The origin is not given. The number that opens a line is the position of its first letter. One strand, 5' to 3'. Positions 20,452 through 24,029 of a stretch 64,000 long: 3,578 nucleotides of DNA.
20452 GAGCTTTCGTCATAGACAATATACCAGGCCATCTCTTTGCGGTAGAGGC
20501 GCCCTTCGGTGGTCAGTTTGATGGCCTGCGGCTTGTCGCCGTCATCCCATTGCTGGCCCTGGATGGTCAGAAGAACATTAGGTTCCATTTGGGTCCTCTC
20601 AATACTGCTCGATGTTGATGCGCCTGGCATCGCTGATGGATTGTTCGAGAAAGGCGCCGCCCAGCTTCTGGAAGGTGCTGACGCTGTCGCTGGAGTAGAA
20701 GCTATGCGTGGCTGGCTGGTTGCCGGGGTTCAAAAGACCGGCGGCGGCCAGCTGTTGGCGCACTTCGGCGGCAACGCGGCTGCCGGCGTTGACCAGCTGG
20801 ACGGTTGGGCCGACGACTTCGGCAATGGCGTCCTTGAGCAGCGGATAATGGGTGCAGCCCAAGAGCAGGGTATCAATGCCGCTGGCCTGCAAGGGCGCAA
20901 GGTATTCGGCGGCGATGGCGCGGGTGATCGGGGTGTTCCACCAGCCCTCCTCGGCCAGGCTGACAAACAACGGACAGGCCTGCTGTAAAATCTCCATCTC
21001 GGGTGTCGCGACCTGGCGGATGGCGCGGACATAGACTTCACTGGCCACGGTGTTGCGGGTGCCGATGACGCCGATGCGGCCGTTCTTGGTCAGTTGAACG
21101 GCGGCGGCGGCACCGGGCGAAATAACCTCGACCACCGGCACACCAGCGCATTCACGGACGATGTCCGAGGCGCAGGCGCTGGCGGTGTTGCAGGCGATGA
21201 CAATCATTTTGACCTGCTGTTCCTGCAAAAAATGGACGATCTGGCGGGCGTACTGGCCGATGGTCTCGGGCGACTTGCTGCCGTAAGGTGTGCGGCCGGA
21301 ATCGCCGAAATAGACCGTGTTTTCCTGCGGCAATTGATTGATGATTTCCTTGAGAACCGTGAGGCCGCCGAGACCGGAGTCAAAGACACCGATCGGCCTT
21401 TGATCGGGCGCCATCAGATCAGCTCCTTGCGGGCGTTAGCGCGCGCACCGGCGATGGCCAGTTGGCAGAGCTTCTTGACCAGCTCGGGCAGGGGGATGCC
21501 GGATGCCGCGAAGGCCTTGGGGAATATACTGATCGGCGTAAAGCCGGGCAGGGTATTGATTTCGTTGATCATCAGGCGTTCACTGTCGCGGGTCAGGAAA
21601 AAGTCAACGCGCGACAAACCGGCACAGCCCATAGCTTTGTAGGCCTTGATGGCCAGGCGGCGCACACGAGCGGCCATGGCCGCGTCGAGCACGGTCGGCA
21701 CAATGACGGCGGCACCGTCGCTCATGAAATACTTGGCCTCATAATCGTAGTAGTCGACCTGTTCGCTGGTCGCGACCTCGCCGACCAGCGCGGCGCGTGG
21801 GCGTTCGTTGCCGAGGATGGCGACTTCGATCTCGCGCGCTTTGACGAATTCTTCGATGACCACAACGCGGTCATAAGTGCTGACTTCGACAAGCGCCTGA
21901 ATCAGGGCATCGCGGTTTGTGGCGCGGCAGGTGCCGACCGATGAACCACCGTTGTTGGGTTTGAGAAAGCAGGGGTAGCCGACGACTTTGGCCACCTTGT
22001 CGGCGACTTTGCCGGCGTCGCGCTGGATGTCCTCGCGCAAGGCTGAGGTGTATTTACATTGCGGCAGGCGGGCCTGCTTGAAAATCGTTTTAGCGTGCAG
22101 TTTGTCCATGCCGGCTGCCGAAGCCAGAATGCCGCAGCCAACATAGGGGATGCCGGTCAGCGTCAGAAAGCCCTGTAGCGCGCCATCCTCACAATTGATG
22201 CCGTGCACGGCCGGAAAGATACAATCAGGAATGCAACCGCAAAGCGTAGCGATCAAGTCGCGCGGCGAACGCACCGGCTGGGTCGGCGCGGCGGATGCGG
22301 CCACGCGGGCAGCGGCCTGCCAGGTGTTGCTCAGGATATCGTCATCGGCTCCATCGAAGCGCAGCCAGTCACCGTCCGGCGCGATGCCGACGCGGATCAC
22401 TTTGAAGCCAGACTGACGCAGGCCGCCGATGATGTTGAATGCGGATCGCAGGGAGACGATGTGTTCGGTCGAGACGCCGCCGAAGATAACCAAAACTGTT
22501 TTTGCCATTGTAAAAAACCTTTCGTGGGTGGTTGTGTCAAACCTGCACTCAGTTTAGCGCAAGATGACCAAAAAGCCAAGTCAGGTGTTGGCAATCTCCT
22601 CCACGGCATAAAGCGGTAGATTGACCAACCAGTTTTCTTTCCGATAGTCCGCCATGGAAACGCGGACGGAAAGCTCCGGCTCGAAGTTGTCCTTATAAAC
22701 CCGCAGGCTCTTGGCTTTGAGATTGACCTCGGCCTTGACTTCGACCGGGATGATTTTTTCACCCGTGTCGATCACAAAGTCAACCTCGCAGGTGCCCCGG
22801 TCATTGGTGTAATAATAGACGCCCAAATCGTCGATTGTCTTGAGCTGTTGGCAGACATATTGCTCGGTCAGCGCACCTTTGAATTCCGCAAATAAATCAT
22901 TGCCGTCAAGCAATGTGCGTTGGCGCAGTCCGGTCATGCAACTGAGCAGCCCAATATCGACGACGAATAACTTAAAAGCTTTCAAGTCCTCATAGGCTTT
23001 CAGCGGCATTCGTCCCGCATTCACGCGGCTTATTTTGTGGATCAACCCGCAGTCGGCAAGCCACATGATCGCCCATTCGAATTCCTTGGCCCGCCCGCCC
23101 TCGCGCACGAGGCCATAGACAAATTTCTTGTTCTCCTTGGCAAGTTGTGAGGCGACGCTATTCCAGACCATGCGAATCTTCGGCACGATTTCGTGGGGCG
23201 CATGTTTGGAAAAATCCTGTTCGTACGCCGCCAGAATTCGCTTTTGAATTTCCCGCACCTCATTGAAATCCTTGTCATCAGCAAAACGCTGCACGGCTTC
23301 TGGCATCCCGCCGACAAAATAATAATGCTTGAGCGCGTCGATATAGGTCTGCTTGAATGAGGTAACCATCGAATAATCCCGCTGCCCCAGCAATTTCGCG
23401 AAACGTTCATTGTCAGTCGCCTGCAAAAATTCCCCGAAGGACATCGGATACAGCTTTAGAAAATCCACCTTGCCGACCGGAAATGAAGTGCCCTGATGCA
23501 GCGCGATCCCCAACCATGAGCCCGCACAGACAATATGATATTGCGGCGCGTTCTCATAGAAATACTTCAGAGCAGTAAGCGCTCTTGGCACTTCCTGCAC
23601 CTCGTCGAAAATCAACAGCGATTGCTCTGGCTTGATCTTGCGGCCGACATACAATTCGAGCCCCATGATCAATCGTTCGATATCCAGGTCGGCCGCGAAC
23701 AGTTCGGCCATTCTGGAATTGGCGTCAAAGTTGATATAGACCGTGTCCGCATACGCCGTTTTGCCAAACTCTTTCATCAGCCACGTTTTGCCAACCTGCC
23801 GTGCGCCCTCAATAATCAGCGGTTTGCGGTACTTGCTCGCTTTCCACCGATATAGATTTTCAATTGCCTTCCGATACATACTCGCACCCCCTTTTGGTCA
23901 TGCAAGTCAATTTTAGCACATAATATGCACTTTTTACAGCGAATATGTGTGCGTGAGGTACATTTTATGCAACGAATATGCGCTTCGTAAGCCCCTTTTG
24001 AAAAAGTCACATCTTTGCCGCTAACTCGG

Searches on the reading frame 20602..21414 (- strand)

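Call 82: search_protein_families(library=pfam, proteins=[window:20602-21414:-], max_evalue=0.00001)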
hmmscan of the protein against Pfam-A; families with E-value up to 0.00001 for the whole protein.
window:20602-21414:- (271 aa): 1 family
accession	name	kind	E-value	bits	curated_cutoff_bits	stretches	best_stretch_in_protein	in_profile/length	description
PF01177.27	Asp_Glu_race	-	2.7e-22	80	31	1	18-205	10-201/211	Asp/Glu/Hydantoin racemase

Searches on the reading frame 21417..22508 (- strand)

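Call 82: search_protein_families(library=pfam, proteins=[window:21417-22508:-], max_evalue=0.00001)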
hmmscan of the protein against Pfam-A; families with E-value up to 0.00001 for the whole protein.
window:21417-22508:- (364 aa): 4 families
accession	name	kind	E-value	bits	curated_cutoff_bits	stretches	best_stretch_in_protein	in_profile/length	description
PF07478.18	Dala_Dala_lig_C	-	1.4e-61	208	24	1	142-348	1-203/204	D-ala D-ala ligase C-terminus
PF01820.27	Dala_Dala_lig_N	-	8.1e-26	91.4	34.6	1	5-125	2-121/121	D-ala D-ala ligase N-terminus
PF02222.28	ATP-grasp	-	2.5e-11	44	27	1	168-318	21-160/179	ATP-grasp domain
PF02786.22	CPSase_L_D2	-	9.1e-10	38.8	19.8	1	135-319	1-178/211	Carbamoyl-phosphate synthase L chain, ATP binding domain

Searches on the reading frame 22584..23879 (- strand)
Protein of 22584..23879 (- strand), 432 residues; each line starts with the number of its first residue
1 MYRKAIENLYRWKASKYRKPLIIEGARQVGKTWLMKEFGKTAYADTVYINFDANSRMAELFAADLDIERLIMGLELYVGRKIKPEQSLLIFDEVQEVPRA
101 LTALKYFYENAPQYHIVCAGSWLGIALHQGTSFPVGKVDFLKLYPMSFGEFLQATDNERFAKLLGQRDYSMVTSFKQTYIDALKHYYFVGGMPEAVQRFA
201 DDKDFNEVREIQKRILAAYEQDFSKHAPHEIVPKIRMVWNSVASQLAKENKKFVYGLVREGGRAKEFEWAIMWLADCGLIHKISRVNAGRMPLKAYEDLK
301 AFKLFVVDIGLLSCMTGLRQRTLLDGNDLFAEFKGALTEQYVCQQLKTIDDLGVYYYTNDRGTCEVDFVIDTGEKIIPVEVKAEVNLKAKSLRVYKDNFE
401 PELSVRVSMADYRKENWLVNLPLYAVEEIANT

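Call 82: search_protein_families(library=pfam, proteins=[window:22584-23879:-], max_evalue=0.00001)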
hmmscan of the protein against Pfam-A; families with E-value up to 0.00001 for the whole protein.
window:22584-23879:- (432 aa): 2 families
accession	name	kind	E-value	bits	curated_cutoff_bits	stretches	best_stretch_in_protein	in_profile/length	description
PF13635.12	DUF4143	-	7.4e-37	127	28.1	1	220-383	1-159/160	Domain of unknown function (DUF4143)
PF13173.12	AAA_14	-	2.6e-30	105.5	27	1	18-152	2-129/129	AAA domain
